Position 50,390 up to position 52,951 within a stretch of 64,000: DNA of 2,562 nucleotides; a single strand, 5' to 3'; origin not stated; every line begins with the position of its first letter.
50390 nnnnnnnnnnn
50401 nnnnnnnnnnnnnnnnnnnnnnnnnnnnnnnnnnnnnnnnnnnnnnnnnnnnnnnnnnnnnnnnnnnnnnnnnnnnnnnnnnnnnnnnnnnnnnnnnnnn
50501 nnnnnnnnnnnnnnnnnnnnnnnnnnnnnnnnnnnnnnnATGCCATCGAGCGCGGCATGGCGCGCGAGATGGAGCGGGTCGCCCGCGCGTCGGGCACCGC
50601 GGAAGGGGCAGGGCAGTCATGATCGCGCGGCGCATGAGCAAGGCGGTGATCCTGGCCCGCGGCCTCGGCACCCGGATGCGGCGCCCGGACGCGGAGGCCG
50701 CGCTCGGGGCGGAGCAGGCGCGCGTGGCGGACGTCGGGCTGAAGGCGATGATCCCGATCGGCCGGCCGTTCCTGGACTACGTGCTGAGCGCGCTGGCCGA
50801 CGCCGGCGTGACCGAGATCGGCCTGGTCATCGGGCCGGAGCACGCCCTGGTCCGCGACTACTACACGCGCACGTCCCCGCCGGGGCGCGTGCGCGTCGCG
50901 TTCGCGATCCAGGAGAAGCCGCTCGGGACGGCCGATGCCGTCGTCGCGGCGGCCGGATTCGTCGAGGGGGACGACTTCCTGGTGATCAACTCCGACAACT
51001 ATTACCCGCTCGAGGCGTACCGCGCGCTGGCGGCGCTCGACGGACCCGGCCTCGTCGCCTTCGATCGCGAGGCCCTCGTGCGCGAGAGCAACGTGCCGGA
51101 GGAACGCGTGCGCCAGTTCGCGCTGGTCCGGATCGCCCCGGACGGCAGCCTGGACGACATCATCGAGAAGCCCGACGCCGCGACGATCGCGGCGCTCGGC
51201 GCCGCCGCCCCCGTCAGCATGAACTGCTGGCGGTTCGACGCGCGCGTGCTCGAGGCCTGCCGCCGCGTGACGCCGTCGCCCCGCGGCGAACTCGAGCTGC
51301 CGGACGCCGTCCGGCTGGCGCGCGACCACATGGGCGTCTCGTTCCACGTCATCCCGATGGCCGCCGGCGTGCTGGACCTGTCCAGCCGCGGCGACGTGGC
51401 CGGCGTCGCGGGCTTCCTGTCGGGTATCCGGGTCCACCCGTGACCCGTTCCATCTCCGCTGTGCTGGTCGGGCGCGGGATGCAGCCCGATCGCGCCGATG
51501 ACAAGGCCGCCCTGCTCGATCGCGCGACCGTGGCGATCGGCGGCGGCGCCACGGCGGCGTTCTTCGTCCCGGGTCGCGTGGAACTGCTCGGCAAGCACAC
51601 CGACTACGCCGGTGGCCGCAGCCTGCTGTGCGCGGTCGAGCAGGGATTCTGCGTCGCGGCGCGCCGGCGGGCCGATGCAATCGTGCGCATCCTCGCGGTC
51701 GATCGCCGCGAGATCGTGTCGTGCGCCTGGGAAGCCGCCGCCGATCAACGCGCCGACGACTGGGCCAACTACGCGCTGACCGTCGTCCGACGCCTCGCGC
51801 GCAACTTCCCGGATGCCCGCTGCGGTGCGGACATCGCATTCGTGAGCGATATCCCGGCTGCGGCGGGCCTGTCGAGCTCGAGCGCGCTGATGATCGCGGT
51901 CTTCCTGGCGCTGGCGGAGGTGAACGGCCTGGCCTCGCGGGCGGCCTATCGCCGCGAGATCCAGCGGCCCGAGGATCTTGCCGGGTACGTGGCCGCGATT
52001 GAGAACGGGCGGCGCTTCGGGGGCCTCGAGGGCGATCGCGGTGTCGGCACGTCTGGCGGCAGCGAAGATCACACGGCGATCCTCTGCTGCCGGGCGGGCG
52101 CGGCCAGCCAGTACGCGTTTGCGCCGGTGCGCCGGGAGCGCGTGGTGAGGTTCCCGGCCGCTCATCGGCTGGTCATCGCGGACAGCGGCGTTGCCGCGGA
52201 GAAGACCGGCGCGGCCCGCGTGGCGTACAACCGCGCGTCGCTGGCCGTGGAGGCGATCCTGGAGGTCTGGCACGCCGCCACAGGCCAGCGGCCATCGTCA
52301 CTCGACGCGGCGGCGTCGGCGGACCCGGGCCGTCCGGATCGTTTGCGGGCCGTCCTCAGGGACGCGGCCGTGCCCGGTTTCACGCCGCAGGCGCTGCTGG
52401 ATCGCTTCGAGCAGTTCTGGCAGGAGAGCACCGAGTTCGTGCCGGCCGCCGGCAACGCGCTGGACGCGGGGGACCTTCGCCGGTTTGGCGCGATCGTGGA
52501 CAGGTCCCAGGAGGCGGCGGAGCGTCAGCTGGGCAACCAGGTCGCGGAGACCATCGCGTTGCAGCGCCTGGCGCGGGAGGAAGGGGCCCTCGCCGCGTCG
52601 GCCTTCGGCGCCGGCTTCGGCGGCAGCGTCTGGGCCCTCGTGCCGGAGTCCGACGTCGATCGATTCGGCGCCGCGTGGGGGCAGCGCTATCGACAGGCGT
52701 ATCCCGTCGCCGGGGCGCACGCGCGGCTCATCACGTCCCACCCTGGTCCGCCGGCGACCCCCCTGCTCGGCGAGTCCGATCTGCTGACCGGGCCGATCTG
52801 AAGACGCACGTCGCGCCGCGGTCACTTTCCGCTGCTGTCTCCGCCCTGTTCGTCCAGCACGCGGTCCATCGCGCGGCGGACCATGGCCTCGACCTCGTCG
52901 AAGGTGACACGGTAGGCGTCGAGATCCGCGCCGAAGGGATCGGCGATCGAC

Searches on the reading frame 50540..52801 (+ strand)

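Call 5: search_protein_families(library=pfam, proteins=[window:50540-52801:+], max_evalue=0.01)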
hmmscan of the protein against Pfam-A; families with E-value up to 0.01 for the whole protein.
window:50540-52801:+ (753 aa): 3 families
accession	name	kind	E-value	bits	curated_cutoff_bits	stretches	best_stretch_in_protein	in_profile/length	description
PF10509.15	GalKase_gal_bdg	-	4.1e-12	45.9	23.1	1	338-376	11-49/49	Galactokinase galactose-binding signature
PF00288.32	GHMP_kinases_N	-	7.8e-10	39.3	22.3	1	410-465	1-53/87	GHMP kinases N terminal domain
PF08544.19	GHMP_kinases_C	-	2.1e-08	34.9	21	1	640-718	4-84/85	GHMP kinases C terminal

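Call 6: search_protein_families(library=ncbifam, proteins=[window:50540-52801:+], max_evalue=0.001)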
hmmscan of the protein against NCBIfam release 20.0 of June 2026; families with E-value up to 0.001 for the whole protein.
window:50540-52801:+ (753 aa): 9 families
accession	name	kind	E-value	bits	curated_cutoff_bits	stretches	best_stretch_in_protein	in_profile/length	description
TIGR00131.1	gal_kin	equivalog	7.1e-35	120.6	226.65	1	339-720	18-369/388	galactokinase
NF003705.0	PRK05322.1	equivalog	1.9e-34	119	385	2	334-461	15-144/388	galactokinase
NF003472.0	PRK05101.1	equivalog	2.2e-28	99.3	499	1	337-464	19-147/382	galactokinase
NF003006.0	PRK03817.1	equivalog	1.4e-23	83.5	443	2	343-464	6-122/352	galactokinase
NF001816.0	PRK00555.1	equivalog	5.4e-18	65.1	509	2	338-478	2-141/363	galactokinase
TIGR00549.1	mevalon_kin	equivalog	1.1e-11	44.8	163.05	1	344-463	2-114/276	mevalonate kinase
NF003036.0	PRK03926.1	equivalog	3.7e-11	42.6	403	1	343-462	6-108/302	mevalonate kinase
TIGR01920.1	Shik_kin_archae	equivalog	0.00012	21.6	126.85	1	414-464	55-104/266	shikimate kinase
NF049969.1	GlMnHpPKinHddA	equivalog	0.00021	20.9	600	0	397-461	65-129/338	D-glycero-D-manno-heptose 7-phosphate kinase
